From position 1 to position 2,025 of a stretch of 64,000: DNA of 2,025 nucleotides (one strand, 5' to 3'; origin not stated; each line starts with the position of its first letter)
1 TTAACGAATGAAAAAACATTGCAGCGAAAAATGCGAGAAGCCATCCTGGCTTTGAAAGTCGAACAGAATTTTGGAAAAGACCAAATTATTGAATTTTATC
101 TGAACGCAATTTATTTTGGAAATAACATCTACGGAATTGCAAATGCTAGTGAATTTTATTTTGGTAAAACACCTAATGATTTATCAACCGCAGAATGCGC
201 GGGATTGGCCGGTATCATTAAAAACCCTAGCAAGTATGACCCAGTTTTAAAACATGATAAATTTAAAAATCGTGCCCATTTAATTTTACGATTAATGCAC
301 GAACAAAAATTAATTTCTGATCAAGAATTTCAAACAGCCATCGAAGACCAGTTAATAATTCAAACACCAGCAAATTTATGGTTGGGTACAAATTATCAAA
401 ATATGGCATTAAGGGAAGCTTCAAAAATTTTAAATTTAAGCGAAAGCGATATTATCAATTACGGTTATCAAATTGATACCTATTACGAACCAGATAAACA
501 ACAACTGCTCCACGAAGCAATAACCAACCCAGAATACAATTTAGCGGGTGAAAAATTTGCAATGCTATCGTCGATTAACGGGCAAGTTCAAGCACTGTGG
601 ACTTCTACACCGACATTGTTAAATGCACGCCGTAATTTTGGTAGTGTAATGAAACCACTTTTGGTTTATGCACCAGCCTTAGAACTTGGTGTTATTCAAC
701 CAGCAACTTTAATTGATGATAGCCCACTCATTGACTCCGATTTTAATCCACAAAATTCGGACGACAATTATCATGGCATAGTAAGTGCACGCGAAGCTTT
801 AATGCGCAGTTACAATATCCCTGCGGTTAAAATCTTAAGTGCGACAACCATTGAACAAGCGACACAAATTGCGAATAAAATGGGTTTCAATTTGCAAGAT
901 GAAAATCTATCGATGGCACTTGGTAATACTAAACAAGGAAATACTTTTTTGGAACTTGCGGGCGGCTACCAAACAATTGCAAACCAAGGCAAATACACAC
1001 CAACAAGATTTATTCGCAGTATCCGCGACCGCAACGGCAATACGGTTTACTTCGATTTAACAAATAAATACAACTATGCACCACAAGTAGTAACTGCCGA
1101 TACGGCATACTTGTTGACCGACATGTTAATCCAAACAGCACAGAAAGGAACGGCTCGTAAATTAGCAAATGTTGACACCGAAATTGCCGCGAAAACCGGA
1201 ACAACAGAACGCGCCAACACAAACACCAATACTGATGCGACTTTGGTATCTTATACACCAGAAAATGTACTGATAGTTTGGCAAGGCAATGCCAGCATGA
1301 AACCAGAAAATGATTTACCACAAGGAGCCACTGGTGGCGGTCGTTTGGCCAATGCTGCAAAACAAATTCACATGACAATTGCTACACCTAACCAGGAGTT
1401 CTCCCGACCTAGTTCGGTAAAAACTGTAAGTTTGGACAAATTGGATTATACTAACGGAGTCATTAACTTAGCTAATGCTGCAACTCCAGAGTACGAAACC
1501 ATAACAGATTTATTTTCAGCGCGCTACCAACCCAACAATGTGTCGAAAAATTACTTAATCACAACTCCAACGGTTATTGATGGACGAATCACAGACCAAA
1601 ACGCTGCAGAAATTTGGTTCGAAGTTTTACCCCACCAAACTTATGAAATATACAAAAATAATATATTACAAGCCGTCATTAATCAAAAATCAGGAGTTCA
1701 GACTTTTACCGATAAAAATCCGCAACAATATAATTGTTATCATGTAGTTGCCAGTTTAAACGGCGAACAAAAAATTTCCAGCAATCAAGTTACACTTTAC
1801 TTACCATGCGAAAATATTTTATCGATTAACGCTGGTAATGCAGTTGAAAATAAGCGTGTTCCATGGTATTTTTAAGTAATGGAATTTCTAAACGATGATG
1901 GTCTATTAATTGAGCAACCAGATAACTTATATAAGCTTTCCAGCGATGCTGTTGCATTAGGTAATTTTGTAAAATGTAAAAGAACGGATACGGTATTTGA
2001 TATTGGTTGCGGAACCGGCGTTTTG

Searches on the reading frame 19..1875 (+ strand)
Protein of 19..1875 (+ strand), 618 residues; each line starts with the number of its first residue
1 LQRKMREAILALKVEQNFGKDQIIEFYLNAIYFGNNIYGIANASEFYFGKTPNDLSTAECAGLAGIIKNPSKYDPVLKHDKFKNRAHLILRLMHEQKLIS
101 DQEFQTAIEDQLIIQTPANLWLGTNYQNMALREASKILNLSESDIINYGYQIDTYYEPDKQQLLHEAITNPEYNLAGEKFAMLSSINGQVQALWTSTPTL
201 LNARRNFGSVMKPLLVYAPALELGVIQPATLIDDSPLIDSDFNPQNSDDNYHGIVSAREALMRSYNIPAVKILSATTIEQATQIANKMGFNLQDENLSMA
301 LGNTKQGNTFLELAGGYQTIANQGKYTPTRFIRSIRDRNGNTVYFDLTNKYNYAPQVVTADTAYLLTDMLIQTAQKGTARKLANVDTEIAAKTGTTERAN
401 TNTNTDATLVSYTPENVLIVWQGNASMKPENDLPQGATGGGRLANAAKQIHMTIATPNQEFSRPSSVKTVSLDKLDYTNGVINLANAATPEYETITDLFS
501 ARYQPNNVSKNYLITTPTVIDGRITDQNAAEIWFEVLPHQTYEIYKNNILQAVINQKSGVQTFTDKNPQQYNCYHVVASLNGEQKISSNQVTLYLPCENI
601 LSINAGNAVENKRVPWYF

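Call 34: search_protein_families(library=pfam, proteins=[window:19-1875:+], max_evalue=0.00001)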
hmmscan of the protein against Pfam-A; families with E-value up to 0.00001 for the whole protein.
window:19-1875:+ (618 aa): 2 families
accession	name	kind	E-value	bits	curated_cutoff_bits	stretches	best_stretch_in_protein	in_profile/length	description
PF00912.28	Transgly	-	1.8e-32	112.6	27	1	1-94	85-178/178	Transglycosylase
PF00905.27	Transpeptidase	-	4.3e-25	89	22.1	1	202-416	37-269/299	Penicillin binding protein transpeptidase domain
